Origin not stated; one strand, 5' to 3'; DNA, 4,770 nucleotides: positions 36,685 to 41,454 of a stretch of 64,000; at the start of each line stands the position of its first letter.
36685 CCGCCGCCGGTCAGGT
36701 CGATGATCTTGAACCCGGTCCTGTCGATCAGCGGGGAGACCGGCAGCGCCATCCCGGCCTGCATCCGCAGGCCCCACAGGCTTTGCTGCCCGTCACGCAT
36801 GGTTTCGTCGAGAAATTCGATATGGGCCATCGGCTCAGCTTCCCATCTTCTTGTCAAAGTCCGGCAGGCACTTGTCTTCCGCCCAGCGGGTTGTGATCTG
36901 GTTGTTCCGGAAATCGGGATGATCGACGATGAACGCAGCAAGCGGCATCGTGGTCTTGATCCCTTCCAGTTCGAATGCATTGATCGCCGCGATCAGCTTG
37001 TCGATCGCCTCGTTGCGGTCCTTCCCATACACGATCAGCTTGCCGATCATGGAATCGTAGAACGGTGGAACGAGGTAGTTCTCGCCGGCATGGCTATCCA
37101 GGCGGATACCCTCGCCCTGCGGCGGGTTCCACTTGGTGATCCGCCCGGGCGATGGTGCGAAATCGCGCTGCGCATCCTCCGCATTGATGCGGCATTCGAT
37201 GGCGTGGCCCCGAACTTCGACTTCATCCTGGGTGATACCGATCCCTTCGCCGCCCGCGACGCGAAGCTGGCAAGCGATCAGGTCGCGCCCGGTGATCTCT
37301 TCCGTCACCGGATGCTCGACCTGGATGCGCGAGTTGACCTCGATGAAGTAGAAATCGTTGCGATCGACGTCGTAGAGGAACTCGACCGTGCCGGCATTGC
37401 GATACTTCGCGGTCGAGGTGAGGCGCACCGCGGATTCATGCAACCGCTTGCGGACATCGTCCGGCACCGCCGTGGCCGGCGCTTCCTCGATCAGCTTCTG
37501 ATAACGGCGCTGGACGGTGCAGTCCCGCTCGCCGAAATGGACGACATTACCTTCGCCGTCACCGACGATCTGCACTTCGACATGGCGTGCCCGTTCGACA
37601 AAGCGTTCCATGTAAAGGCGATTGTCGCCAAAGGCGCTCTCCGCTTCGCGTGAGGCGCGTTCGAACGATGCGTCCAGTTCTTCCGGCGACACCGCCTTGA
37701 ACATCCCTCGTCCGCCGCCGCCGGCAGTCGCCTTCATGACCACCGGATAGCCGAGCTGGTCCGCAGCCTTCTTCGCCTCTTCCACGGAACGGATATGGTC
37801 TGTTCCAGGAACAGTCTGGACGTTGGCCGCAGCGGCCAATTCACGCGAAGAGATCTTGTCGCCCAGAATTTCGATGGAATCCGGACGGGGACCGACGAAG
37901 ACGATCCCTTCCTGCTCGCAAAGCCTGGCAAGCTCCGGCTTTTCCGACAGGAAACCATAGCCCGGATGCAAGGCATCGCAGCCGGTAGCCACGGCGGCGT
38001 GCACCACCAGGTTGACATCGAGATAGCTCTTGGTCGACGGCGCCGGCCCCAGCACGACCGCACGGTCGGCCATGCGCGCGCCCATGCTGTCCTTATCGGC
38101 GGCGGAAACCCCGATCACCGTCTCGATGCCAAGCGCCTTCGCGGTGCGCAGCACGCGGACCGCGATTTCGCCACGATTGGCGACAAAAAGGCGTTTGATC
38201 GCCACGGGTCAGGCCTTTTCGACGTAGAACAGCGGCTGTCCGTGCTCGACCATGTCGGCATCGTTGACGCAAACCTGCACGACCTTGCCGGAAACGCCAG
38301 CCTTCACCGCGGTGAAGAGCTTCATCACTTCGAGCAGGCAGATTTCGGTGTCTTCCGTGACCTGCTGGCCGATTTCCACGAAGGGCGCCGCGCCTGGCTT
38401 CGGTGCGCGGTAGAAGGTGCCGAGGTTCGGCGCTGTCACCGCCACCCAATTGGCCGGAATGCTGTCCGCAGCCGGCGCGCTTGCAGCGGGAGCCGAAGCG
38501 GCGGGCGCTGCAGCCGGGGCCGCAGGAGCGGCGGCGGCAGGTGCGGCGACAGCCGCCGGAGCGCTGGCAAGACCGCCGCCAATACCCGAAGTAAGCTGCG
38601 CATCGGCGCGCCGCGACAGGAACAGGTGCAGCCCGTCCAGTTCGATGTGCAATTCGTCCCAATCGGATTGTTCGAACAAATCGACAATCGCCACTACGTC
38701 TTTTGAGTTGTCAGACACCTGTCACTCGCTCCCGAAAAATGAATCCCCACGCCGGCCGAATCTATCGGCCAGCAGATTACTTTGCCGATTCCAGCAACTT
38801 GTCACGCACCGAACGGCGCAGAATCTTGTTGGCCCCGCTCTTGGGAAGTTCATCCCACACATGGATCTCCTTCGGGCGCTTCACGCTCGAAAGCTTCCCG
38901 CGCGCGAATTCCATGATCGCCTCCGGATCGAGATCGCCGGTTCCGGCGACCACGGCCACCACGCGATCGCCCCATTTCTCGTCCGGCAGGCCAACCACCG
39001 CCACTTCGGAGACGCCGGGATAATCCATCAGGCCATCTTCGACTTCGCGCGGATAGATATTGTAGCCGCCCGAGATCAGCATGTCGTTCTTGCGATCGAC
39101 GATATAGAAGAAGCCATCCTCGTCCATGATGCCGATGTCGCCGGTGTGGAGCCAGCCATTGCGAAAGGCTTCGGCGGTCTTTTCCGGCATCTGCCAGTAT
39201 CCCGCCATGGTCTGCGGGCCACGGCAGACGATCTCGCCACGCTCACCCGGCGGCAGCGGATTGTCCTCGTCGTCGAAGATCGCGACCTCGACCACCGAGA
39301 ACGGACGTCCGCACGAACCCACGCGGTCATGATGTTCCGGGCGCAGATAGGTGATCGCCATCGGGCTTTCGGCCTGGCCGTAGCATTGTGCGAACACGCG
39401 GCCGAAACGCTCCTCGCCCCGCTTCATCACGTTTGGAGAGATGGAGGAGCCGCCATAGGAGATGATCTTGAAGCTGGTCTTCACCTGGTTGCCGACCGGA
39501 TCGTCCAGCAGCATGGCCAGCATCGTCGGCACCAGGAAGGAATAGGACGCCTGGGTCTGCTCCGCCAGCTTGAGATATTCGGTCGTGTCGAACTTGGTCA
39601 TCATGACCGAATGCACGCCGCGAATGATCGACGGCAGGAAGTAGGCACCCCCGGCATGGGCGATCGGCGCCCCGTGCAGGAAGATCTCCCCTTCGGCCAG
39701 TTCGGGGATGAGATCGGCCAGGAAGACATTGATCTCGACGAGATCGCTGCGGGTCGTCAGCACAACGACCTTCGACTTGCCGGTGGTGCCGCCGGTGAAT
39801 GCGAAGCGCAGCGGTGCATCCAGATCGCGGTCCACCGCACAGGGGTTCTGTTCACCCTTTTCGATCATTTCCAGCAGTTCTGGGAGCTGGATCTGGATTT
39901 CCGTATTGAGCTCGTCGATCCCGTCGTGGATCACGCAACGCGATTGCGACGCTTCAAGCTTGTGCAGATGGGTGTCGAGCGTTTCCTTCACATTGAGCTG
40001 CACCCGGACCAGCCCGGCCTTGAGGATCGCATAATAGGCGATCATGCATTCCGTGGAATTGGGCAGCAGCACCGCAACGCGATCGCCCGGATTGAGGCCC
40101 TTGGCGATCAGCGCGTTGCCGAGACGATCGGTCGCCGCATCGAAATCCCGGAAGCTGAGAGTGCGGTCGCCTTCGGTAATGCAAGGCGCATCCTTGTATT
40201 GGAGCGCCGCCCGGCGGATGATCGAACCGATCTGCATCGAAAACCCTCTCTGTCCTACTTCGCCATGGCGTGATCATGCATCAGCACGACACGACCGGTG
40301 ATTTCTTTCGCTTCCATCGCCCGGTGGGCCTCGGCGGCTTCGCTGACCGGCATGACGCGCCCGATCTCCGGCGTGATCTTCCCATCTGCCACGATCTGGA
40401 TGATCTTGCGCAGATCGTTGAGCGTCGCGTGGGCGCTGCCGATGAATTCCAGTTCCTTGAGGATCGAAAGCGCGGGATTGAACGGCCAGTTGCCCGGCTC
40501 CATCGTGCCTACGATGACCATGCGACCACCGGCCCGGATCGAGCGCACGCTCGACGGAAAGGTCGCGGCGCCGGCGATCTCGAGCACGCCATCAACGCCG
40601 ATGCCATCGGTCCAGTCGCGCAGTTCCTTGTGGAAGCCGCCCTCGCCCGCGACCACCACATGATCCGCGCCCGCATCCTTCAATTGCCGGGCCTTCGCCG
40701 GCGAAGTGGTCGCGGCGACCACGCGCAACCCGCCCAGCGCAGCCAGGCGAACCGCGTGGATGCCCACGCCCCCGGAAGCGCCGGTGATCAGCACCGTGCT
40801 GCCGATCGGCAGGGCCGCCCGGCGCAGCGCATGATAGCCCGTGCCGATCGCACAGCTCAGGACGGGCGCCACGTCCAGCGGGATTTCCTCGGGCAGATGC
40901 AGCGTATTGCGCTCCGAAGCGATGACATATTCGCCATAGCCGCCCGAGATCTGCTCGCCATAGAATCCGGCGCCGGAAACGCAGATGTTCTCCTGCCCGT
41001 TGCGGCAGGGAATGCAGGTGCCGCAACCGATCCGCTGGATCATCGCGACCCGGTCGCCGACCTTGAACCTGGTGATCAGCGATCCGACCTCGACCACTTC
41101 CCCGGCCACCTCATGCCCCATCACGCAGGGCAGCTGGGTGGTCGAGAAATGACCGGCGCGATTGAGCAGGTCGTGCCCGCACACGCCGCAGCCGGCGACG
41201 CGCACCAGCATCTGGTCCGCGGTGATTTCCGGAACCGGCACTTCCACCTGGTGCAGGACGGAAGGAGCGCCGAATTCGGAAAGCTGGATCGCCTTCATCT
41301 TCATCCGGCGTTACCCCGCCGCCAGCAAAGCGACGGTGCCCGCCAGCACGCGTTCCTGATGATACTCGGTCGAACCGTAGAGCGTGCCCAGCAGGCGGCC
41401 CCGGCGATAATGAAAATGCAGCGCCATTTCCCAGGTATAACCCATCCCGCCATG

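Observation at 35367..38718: Three-component biotin carboxylase whose OadA/PycB-like carboxyltransferase lacks the biotinyl domain and two canonical metal-site residues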

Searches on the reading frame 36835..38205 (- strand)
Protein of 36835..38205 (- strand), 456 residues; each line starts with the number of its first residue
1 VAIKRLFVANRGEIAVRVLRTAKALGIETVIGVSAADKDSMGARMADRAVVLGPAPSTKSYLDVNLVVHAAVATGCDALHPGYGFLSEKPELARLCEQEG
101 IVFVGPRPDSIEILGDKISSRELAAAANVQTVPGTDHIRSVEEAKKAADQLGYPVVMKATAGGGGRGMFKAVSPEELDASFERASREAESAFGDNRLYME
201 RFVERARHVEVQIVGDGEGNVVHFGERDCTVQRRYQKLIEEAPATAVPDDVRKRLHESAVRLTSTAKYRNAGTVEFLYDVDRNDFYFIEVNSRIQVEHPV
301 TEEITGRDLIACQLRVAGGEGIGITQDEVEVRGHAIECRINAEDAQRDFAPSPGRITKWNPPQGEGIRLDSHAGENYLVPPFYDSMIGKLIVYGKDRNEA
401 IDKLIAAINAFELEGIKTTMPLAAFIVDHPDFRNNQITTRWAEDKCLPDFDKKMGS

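Call 4: search_protein_families(library=pfam, proteins=[window:36835-38205:-])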
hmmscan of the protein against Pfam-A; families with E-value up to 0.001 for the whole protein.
window:36835-38205:- (456 aa): 6 families
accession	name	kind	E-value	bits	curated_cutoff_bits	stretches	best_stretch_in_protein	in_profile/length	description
PF02786.22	CPSase_L_D2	-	9.3e-71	238.1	19.8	1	116-321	1-207/211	Carbamoyl-phosphate synthase L chain, ATP binding domain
PF00289.28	Biotin_carb_N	-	3.3e-41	140.7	25.5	1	3-111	2-110/110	Biotin carboxylase, N-terminal domain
PF02785.25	Biotin_carb_C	-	1e-37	129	32.4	1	337-443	1-107/108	Biotin carboxylase C-terminal domain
PF07478.18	Dala_Dala_lig_C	-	2.4e-10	40.7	24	1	141-292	25-174/204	D-ala D-ala ligase C-terminus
PF02222.28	ATP-grasp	-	5e-08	33.2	27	1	132-293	10-162/179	ATP-grasp domain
PF13549.11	ATP-grasp_5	-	5.3e-05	23.1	27.6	1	118-160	13-54/221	ATP-grasp domain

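Call 5: search_protein_families(library=ncbifam, proteins=[window:36835-38205:-])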
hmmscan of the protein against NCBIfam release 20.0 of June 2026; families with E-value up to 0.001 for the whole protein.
window:36835-38205:- (456 aa): 47 families (the best 25 are shown)
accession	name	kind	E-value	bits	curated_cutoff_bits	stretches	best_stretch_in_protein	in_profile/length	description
NF006367.0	PRK08591.1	subfamily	3.4e-183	609.5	597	1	3-447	2-446/451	acetyl-CoA carboxylase biotin carboxylase subunit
NF009471.0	PRK12833.1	equivalog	3.2e-175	583.2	686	1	2-443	4-445/467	acetyl-CoA carboxylase biotin carboxylase subunit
TIGR00514.1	accC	equivalog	9e-175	581.8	626.5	1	3-444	2-443/449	acetyl-CoA carboxylase biotin carboxylase subunit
NF009554.0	PRK12999.1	equivalog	6.5e-168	560.7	965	1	2-444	4-454/1147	pyruvate carboxylase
NF006406.0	PRK08654.1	equivalog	7.3e-168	559.1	739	1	4-445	3-443/499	acetyl-CoA carboxylase biotin carboxylase subunit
NF004085.0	PRK05586.1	equivalog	1.2e-160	535.3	723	1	3-446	2-445/448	acetyl-CoA carboxylase biotin carboxylase subunit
NF006286.0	PRK08462.1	equivalog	3.1e-157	524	740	1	2-444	3-443/445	acetyl-CoA carboxylase biotin carboxylase subunit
TIGR02712.1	urea_carbox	equivalog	2.4e-156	522.4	1303.85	1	4-443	2-440/1201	urea carboxylase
TIGR01235.1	pyruv_carbox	equivalog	1.7e-147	492.8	1114.45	1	6-444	2-450/1143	pyruvate carboxylase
NF005525.0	PRK07178.1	equivalog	6.6e-147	489.9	768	1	3-444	2-441/471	acetyl-CoA carboxylase biotin carboxylase subunit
NF006287.0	PRK08463.1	equivalog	1.4e-144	482.4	775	1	3-445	2-444/479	acetyl-CoA carboxylase subunit A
TIGR01369.1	CPSaseII_lrg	equivalog_domain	6e-15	54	1027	1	91-322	644-869/1052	carbamoyl-phosphate synthase (glutamine-hydrolyzing) large subunit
NF003671.0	PRK05294.1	equivalog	1.7e-14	52.4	599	1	91-322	641-866/1058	carbamoyl-phosphate synthase large subunit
TIGR01205.1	D_ala_D_alaTIGR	subfamily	2.7e-13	49.6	245.65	1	88-292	78-285/318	D-alanine--D-alanine ligase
TIGR01161.1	purK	equivalog_domain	3.7e-12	46.2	318.4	1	19-278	15-251/362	5-(carboxyamino)imidazole ribonucleotide synthase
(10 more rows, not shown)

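Call 71: search_solved_structures(query=window:36835-38205:-, max_evalue=1e-100)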
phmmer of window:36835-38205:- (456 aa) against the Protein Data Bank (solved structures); distinct sequences matched with E-value up to 1e-100: 59.
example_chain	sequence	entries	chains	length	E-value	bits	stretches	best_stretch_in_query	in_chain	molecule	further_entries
8hz5_A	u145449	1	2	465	4e-145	487.2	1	3-442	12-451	Biotin carboxylase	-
9eb7_A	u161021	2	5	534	1.4e-142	478.9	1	3-440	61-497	Biotin carboxylase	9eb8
2vpq_A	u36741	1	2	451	3.3e-140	471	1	4-446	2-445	ACETYL-COA CARBOXYLASE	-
9zvm_C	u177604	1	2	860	1.3e-136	459.1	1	5-441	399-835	Maltodextrin-binding protein,Biotin carboxylase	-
2gpw_A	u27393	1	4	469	2.9e-133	448.1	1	4-445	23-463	Biotin carboxylase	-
3rup_A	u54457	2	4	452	4.5e-133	447.5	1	4-445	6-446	Biotin carboxylase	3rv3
1bnc_A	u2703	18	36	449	4.8e-133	447.4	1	4-445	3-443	BIOTIN CARBOXYLASE | ACETYL-COA CARBOXYLASE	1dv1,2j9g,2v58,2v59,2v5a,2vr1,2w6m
2gps_A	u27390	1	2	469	5.1e-133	447.3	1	4-445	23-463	Biotin carboxylase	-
6oi9_A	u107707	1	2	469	5.2e-133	447.3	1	4-445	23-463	Biotin carboxylase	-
3jzf_A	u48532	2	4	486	5.2e-133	447.3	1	4-445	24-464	Biotin carboxylase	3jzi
8uxz_C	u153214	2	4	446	5.4e-133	447.3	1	4-444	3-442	Biotin carboxylase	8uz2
3g8c_A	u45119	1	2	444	5.8e-133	447.1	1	4-444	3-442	Biotin carboxylase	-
3ouu_A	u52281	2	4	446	1.4e-132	445.9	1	1-441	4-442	Biotin carboxylase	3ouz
1dv2_A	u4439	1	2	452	1.6e-132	445.7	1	4-445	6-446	BIOTIN CARBOXYLASE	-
3rv4_A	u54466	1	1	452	2.3e-132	445.2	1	4-445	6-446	Biotin carboxylase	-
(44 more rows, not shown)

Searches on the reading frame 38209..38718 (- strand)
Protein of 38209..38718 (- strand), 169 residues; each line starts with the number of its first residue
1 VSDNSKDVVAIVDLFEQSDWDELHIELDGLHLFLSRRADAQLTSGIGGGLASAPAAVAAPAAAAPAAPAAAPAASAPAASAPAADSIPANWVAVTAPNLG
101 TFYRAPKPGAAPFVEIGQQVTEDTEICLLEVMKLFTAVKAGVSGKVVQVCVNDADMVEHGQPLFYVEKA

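Call 4: search_protein_families(library=pfam, proteins=[window:38209-38718:-])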
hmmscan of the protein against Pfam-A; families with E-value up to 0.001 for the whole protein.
window:38209-38718:- (169 aa): 2 families
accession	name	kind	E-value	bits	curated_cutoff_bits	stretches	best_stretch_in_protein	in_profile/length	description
PF00364.28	Biotin_lipoyl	-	1.3e-16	60.6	22.1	1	94-165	3-72/73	Biotin-requiring enzyme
PF13533.13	Biotin_lipoyl_2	-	0.00019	21.7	29.8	1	138-166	3-31/32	Biotin-lipoyl like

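Call 5: search_protein_families(library=ncbifam, proteins=[window:38209-38718:-])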
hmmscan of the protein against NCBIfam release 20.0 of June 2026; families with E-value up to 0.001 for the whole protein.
window:38209-38718:- (169 aa): 15 families
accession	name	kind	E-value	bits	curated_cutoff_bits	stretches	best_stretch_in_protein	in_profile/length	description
TIGR00531.1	BCCP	equivalog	1.1e-34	120.2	115.2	1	6-168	4-156/156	acetyl-CoA carboxylase biotin carboxyl carrier protein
NF005457.0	PRK07051.1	equivalog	3.3e-22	78.5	87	1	94-167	6-79/80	acetyl-CoA carboxylase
NF006761.0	PRK09282.1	domain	1.1e-11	43.9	402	1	83-167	513-590/591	pyruvate carboxylase subunit B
NF004173.0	PRK05641.1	equivalog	1e-09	39.1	199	1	50-164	45-150/153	putative acetyl-CoA carboxylase biotin carboxyl carrier protein subunit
NF005117.0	PRK06549.1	equivalog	2.2e-09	38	159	1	59-164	23-127/130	acetyl-CoA carboxylase biotin carboxyl carrier protein subunit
TIGR02712.1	urea_carbox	equivalog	2.3e-07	28.9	1303.85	1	84-166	1125-1200/1201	urea carboxylase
NF010643.0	PRK14040.1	subfamily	4.8e-07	28.6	892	1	74-166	509-594/595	oxaloacetate decarboxylase subunit alpha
NF006079.0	PRK08225.1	equivalog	6.5e-07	29.3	95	1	114-165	17-68/70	acetyl-CoA carboxylase biotin carboxyl carrier protein subunit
TIGR01348.1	PDHac_trf_long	equivalog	1e-06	27.6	552.1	1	51-164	118-226/587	dihydrolipoyllysine-residue acetyltransferase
NF008814.0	PRK11854.1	equivalog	2.1e-06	26.5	722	1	65-167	79-179/637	pyruvate dehydrogenase complex dihydrolipoyllysine-residue acetyltransferase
NF009554.0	PRK12999.1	equivalog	2.5e-06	25.6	965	1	105-166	1082-1145/1147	pyruvate carboxylase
NF047903.1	MmDecMmdC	equivalog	4.2e-06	27.2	200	1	57-163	22-128/132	methylmalonyl-CoA decarboxylase subunit gamma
NF004547.1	PRK05889.1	equivalog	8.3e-06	25.9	75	1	114-162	18-66/71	biotin/lipoyl-binding carrier protein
TIGR02927.1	SucB_Actino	equivalog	2.1e-05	23.5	423.45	1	52-163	88-197/579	2-oxoglutarate dehydrogenase, E2 component, dihydrolipoamide succinyltransferase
TIGR01108.1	oadA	equivalog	0.00053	18.6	756.5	1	90-162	516-581/582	sodium-extruding oxaloacetate decarboxylase subunit alpha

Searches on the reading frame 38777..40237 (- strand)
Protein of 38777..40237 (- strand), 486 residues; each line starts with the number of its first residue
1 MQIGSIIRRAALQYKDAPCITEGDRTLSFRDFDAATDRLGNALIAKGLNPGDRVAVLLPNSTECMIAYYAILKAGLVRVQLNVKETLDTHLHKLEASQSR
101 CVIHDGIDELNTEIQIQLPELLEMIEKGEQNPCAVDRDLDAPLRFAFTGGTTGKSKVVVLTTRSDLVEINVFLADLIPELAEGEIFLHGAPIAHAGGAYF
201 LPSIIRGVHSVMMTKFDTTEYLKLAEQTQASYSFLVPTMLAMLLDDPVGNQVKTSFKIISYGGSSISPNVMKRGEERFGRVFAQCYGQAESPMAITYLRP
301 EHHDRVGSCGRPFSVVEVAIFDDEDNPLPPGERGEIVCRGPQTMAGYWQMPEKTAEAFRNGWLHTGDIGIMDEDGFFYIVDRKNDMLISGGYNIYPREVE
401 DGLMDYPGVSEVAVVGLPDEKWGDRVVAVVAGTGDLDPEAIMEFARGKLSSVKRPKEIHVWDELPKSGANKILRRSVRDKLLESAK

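Call 4: search_protein_families(library=pfam, proteins=[window:38777-40237:-])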
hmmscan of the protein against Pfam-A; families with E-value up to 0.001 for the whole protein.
window:38777-40237:- (486 aa): 2 families
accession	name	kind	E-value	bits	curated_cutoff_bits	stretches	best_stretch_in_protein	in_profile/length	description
PF00501.34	AMP-binding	-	2.8e-70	237.5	29.9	1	8-348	2-384/384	AMP-binding enzyme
PF13193.12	AMP-binding_C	-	2.3e-16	60.9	24.5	1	398-471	1-76/76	AMP-binding enzyme C-terminal domain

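Call 5: search_protein_families(library=ncbifam, proteins=[window:38777-40237:-])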
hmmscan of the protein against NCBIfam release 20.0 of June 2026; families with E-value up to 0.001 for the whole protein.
window:38777-40237:- (486 aa): 107 families (the best 25 are shown)
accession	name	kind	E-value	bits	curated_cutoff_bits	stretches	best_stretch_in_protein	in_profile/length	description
NF004837.0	PRK06187.1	subfamily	4e-116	388.3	476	2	93-484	125-525/531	long-chain-fatty-acid--CoA ligase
NF005676.0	PRK07470.1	equivalog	9.8e-108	361.1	774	1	1-484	20-532/544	acyl-CoA synthetase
NF006182.0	PRK08316.1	subfamily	8.7e-106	354.4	663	2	117-482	148-518/523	fatty acyl-CoA synthetase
NF004838.1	PRK06188.1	equivalog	2.4e-100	336.3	875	1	143-480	175-522/524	fatty-acid--CoA ligase FadD8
NF002966.0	PRK03640.1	equivalog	1e-87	294.8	556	1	9-480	11-479/483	o-succinylbenzoate--CoA ligase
NF004114.0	PRK05605.1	equivalog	5.5e-78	262.7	766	2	144-484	225-572/575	long-chain-fatty-acid--CoA ligase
NF005702.0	PRK07514.1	subfamily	1.6e-77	261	558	1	11-480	13-499/506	malonyl-CoA synthase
NF005463.0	PRK07059.1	subfamily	1.8e-76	257.8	869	2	146-479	210-554/557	long-chain-fatty-acid--CoA ligase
NF005307.0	PRK06839.1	equivalog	2.3e-75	254.1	748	1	8-478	10-490/496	o-succinylbenzoate--CoA ligase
NF005801.1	PRK07656.1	equivalog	6e-75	252.8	657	2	134-478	158-500/500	FadD3 family acyl-CoA ligase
NF005857.1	PRK07786.1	exception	2.1e-73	247.6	733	2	123-480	149-511/513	fatty-acid--CoA ligase FadD5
NF006181.0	PRK08314.1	subfamily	3.7e-73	246.6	705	2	129-480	193-553/563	long-chain-fatty-acid--CoA ligase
NF006523.0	PRK08974.1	equivalog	6e-73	245.8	884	2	146-481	212-553/561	long-chain-fatty-acid--CoA ligase FadD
TIGR01923.1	menE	equivalog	8.2e-73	245.7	330.15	1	28-476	1-441/442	o-succinylbenzoate--CoA ligase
NF004229.0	PRK05677.1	subfamily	2.5e-71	240.8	879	2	139-483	206-557/563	long-chain-fatty-acid--CoA ligase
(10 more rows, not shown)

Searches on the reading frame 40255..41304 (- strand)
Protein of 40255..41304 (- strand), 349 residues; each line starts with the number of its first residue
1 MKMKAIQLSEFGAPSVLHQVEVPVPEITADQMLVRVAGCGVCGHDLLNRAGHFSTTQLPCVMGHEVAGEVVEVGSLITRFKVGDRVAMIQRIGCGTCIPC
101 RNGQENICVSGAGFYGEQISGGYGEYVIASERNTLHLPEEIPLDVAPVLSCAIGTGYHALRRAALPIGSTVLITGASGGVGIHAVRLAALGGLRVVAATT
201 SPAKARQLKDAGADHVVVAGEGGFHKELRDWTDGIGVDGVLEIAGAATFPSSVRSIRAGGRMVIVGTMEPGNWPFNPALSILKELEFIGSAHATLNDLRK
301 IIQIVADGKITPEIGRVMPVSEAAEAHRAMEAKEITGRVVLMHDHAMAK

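Call 4: search_protein_families(library=pfam, proteins=[window:40255-41304:-])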
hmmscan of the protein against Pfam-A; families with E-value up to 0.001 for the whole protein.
window:40255-41304:- (349 aa): 3 families
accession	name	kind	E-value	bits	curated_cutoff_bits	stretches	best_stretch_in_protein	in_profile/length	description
PF08240.17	ADH_N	-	3.8e-29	101.4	23.5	1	29-139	2-104/104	Alcohol dehydrogenase GroES-like domain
PF00107.32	ADH_zinc_N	-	4.8e-25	88.4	31.8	1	179-306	1-128/129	Zinc-binding dehydrogenase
PF13602.12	ADH_zinc_N_2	-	1.2e-20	75.2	27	1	212-341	2-134/134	Zinc-binding dehydrogenase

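Call 5: search_protein_families(library=ncbifam, proteins=[window:40255-41304:-])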
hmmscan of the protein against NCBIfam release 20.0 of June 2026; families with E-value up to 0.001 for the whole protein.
window:40255-41304:- (349 aa): 28 families (the best 25 are shown)
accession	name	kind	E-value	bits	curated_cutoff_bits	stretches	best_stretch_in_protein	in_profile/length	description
NF010344.0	PRK13771.1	subfamily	5.7e-78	262.2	349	1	3-342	1-332/334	putative alcohol dehydrogenase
NF041172.1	AcrlCoa_red_Thmprot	equivalog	1.6e-66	224.5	500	1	3-341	1-332/334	acryloyl-CoA reductase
TIGR02824.1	quinone_pig3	subfamily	9.5e-54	182.6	296.8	2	120-342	91-324/325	putative NAD(P)H quinone oxidoreductase, PIG3 family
TIGR00692.1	tdh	equivalog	2.2e-41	142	458.35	1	18-342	12-339/340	L-threonine 3-dehydrogenase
NF003808.0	PRK05396.1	equivalog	3e-41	141.4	380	1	17-342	13-339/341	L-threonine 3-dehydrogenase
NF006940.0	PRK09422.1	equivalog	4.4e-41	141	344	1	21-342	16-334/338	alcohol dehydrogenase AdhP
NF041097.1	keto_inos_dh_IolM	equivalog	2.2e-37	128.7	450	1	18-339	41-386/389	scyllo-inosose 3-dehydrogenase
NF047908.1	AldhRedAhr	equivalog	4.4e-35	121.1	470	1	14-341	13-333/335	NADPH-dependent aldehyde reductase Ahr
TIGR03366.1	HpnZ_proposed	hypoth_equivalog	1.9e-33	116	328.1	1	25-272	1-259/315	putative phosphonate catabolism associated alcohol dehydrogenase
TIGR03989.1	Rxyl_3153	subfamily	1.3e-32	113.5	440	2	121-309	139-335/370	NDMA-dependent alcohol dehydrogenase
TIGR02822.1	adh_fam_2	subfamily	1.5e-32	113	283.5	1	17-342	15-329/329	zinc-binding alcohol dehydrogenase family protein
TIGR01751.1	crot-CoA-red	equivalog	1.6e-32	112.7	378.55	2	16-229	24-251/398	crotonyl-CoA carboxylase/reductase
TIGR03201.1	dearomat_had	equivalog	6.9e-31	107.6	338.65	1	8-341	4-347/349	6-hydroxycyclohex-1-ene-1-carbonyl-CoA dehydrogenase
NF007489.0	PRK10083.1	equivalog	6.8e-28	97.6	376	1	14-326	9-319/339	Zn-dependent oxidoreductase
TIGR03451.1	mycoS_dep_FDH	equivalog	9.1e-27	93.8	512.9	1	7-270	6-280/358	S-(hydroxymethyl)mycothiol dehydrogenase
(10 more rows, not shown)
